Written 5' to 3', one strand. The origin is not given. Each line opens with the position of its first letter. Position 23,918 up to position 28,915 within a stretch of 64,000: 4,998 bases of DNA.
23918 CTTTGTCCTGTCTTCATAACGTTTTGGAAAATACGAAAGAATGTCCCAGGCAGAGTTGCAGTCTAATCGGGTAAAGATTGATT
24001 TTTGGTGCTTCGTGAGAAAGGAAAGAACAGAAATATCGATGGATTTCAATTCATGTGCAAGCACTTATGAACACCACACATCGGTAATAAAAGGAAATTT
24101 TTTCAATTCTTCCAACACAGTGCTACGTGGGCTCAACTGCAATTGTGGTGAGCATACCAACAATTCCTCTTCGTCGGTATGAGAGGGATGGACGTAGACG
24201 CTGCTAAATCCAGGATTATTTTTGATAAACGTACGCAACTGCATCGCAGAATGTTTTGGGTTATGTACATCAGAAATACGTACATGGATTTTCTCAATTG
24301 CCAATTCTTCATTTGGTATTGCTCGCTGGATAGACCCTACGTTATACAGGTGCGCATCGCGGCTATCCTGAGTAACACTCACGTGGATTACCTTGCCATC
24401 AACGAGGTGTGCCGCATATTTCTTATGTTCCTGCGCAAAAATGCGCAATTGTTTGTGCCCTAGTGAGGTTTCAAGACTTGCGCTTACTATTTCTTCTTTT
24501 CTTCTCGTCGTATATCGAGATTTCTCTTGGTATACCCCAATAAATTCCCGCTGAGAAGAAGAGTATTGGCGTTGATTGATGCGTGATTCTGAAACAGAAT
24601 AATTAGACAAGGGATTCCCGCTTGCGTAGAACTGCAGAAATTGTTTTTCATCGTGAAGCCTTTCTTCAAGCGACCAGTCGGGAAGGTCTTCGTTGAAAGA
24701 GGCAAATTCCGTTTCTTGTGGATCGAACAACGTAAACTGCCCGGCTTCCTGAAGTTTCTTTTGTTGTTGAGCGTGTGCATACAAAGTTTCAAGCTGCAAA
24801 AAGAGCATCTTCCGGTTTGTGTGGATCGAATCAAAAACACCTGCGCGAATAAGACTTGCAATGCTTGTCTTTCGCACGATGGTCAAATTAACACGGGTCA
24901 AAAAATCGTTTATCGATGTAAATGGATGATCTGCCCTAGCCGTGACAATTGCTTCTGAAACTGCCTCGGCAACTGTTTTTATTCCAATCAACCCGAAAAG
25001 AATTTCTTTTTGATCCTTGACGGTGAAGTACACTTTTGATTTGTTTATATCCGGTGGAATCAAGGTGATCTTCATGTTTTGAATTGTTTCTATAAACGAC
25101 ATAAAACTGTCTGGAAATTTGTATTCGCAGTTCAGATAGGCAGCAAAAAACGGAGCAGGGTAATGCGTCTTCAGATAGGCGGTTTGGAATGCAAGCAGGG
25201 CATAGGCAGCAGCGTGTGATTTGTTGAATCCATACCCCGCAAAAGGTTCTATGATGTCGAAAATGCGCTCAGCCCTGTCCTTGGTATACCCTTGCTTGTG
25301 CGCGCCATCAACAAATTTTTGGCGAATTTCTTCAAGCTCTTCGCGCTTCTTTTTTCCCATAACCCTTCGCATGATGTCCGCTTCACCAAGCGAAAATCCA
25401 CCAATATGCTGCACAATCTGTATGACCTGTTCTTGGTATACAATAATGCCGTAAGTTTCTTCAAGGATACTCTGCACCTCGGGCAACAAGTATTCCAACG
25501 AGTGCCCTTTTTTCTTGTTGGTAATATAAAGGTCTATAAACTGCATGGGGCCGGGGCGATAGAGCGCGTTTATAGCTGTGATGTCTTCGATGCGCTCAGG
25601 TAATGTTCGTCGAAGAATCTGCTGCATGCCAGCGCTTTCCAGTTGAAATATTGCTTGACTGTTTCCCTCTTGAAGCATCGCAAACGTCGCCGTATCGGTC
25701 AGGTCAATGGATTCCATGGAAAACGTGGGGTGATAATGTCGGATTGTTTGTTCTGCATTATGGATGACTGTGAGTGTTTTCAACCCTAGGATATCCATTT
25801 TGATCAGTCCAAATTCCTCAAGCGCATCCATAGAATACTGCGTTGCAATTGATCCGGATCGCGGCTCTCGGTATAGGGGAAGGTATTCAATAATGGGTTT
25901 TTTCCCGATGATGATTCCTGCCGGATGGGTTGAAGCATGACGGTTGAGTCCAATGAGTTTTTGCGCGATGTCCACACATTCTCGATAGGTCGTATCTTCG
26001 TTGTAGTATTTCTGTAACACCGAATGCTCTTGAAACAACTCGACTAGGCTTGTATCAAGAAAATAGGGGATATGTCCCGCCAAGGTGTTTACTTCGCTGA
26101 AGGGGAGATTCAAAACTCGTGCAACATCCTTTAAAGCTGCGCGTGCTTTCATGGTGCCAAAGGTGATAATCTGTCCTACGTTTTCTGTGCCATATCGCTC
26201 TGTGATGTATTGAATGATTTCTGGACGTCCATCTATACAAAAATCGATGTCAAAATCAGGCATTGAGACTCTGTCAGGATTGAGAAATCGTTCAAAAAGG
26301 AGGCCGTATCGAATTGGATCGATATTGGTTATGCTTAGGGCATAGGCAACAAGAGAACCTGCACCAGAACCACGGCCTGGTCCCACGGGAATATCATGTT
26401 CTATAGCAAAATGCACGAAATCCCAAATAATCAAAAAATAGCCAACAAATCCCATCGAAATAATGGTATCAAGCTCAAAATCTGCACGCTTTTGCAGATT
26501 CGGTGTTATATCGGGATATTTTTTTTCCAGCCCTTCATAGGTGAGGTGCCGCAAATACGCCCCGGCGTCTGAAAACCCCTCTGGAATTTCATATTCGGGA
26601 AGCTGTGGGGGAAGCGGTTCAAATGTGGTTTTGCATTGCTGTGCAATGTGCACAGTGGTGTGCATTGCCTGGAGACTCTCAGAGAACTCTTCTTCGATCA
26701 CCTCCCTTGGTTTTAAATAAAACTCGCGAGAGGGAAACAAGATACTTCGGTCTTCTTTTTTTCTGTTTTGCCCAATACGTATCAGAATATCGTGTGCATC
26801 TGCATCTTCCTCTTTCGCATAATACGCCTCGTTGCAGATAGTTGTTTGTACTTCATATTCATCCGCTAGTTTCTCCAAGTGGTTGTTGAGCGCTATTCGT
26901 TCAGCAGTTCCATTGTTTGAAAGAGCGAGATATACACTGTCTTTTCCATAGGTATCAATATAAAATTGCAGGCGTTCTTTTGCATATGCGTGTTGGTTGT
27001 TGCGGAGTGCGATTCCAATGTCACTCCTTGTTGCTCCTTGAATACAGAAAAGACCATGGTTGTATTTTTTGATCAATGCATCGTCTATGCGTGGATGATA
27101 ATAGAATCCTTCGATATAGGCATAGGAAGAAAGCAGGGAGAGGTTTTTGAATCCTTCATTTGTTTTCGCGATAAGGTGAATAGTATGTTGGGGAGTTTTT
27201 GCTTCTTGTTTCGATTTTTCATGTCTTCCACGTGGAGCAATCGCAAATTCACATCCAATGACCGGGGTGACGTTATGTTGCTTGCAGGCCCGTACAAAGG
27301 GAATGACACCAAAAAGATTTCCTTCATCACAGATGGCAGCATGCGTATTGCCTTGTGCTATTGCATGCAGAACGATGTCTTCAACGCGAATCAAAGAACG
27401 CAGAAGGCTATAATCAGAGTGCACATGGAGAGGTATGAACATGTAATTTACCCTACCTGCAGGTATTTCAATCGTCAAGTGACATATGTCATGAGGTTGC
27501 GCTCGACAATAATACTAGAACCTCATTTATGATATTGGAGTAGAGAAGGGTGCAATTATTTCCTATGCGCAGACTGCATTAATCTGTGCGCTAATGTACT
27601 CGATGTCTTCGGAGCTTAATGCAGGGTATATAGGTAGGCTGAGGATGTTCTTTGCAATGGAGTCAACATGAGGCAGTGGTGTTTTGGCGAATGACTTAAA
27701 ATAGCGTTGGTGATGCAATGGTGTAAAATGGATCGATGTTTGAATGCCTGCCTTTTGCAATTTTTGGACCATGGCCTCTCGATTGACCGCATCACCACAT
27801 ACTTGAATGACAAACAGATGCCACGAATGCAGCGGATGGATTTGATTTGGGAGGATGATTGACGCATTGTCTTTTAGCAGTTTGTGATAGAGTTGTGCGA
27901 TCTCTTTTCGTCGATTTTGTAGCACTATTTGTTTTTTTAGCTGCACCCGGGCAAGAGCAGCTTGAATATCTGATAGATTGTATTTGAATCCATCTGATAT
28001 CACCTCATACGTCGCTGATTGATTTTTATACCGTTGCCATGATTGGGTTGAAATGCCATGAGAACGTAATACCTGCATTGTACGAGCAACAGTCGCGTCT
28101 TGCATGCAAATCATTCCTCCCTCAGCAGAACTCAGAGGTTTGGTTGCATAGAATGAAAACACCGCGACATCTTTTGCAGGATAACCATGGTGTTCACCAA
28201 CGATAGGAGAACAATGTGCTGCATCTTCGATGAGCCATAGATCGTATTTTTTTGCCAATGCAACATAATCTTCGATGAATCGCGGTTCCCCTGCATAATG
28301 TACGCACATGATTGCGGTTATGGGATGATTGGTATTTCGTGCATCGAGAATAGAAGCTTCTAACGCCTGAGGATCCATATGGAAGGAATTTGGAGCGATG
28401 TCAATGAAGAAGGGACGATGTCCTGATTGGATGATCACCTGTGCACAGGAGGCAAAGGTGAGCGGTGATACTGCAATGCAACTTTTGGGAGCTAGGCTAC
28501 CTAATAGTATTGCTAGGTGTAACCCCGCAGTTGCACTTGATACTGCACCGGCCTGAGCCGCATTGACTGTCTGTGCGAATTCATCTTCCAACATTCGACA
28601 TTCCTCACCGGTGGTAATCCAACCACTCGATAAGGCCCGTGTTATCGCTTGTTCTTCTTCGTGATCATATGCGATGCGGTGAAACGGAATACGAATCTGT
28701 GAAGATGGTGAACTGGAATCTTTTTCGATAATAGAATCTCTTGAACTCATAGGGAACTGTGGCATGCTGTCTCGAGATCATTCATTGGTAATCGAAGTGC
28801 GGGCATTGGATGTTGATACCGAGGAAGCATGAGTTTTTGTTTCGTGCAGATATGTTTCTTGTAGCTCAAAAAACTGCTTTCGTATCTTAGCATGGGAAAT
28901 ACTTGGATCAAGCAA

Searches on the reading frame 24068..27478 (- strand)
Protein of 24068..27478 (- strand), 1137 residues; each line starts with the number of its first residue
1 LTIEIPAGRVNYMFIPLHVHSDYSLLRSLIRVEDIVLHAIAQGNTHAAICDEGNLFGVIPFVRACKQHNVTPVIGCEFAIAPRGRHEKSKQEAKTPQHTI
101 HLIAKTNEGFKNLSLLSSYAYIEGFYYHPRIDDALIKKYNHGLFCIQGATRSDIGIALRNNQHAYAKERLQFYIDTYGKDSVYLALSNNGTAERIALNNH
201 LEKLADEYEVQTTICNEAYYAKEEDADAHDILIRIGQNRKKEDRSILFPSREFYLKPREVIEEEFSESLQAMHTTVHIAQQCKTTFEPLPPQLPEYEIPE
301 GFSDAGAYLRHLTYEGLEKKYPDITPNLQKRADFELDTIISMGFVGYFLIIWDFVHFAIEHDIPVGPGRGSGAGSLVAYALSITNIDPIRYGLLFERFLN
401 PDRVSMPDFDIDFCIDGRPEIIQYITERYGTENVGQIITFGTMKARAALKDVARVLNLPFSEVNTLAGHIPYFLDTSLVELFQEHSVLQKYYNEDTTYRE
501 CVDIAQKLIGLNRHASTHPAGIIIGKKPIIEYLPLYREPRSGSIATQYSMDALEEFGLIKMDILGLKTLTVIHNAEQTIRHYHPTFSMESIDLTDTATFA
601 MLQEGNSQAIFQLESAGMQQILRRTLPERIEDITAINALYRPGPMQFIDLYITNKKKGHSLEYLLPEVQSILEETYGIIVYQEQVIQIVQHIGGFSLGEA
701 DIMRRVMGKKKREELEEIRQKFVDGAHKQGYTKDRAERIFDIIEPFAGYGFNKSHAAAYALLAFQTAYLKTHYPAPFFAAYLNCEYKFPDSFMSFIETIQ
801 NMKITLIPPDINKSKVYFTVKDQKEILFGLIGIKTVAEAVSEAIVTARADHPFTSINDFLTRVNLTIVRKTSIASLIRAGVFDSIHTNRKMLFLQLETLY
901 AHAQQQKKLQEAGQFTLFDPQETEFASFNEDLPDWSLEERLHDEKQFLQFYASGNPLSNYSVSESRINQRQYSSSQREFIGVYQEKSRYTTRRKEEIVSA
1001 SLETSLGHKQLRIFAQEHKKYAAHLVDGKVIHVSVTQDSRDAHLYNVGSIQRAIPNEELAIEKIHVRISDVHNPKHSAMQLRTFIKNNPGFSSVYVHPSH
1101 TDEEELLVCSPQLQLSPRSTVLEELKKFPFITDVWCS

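Call 59: search_protein_families(library=pfam, proteins=[window:24068-27478:-], max_evalue=1e-20)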
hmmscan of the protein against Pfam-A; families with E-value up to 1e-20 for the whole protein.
window:24068-27478:- (1137 aa): 4 families
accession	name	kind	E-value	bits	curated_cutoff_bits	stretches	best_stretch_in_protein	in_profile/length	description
PF07733.18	DNA_pol3_alpha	-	8.1e-99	330.9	23.9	1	308-565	2-260/260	Bacterial DNA polymerase III alpha NTPase domain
PF17657.6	DNA_pol3_finger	-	6.5e-57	191.9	22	1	568-730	1-166/166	Bacterial DNA polymerase III alpha subunit finger domain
PF02811.25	PHP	-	3.1e-37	128.9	26.4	1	17-187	2-162/164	PHP domain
PF14579.12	HHH_6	-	4.5e-25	88.1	25.6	1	803-891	1-89/90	Helix-hairpin-helix motif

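Call 61: find_homologous_proteins(query=window:24068-27478:-, max_evalue=1e-50)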
Query window:24068-27478:- (1137 aa): 8000 proteins with E <= 1e-50 among 8000 candidates; the best 120 are listed.
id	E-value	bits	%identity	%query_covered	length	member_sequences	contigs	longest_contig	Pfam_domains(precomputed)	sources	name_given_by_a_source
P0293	0.0e+0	2556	100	98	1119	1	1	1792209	PF02811.27,PF14579.13,PF17657.7,PF07733.19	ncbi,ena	-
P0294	0.0e+0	1674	66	99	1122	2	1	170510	PF02811.27,PF14579.13,PF17657.7,PF07733.19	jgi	-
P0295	0.0e+0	1110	46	99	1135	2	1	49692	PF02811.27,PF14579.13,PF17657.7,PF07733.19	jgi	-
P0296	0.0e+0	1074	45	99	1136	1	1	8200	PF02811.27,PF14579.13,PF01336.32,PF17657.7,PF07733.19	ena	-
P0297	0.0e+0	1064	44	99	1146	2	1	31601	PF02811.27,PF14579.13,PF01336.32,PF17657.7,PF07733.19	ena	-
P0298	0.0e+0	1062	45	99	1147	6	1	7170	PF02811.27,PF14579.13,PF01336.32,PF17657.7,PF07733.19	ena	-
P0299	0.0e+0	1056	45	99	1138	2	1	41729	PF02811.27,PF14579.13,PF01336.32,PF17657.7,PF07733.19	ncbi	-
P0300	0.0e+0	1056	45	99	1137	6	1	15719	PF02811.27,PF14579.13,PF01336.32,PF17657.7,PF07733.19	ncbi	-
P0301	0.0e+0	1055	44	99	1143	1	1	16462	PF02811.27,PF14579.13,PF01336.32,PF17657.7,PF07733.19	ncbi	ncbi:MAG: DNA polymerase III subunit alpha [Alkalispirochaetaceae bacterium]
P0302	0.0e+0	1052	45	99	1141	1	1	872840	PF02811.27,PF14579.13,PF01336.32,PF17657.7,PF07733.19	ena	-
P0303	0.0e+0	1052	44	99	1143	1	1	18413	PF02811.27,PF14579.13,PF01336.32,PF17657.7,PF07733.19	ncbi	ncbi:MAG: DNA polymerase III subunit alpha [Spirochaetaceae bacterium]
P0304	0.0e+0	1051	44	99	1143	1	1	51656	PF02811.27,PF14579.13,PF01336.32,PF17657.7,PF07733.19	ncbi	-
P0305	0.0e+0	1050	44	99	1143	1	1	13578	PF02811.27,PF14579.13,PF01336.32,PF17657.7,PF07733.19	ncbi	ncbi:MAG: DNA polymerase III subunit alpha [Spirochaetaceae bacterium]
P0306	0.0e+0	1049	44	99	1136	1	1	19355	PF02811.27,PF14579.13,PF01336.32,PF17657.7,PF07733.19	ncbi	-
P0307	0.0e+0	1049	44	99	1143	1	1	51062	PF02811.27,PF14579.13,PF01336.32,PF17657.7,PF07733.19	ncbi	ncbi:MAG: DNA polymerase III subunit alpha [Spirochaetaceae bacterium]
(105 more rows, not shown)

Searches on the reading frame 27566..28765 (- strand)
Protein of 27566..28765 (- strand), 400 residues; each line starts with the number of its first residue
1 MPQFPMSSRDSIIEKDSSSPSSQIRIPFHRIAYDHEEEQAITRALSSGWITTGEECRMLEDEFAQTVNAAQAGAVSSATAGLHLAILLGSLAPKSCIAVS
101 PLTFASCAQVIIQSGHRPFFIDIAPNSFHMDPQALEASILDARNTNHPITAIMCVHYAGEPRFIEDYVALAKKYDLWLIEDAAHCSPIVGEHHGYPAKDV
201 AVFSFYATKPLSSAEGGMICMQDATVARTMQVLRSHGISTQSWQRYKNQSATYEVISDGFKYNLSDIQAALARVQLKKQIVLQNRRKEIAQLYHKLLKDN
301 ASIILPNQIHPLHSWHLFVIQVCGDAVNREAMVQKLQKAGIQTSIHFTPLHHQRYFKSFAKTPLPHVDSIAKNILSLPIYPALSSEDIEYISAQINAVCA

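Call 59: search_protein_families(library=pfam, proteins=[window:27566-28765:-], max_evalue=1e-20)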
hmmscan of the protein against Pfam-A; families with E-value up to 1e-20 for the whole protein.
window:27566-28765:- (400 aa): 1 family
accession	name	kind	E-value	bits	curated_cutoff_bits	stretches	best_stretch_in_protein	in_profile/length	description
PF01041.23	DegT_DnrJ_EryC1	-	1.8e-90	304.2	19.8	1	34-395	4-359/360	DegT/DnrJ/EryC1/StrS aminotransferase family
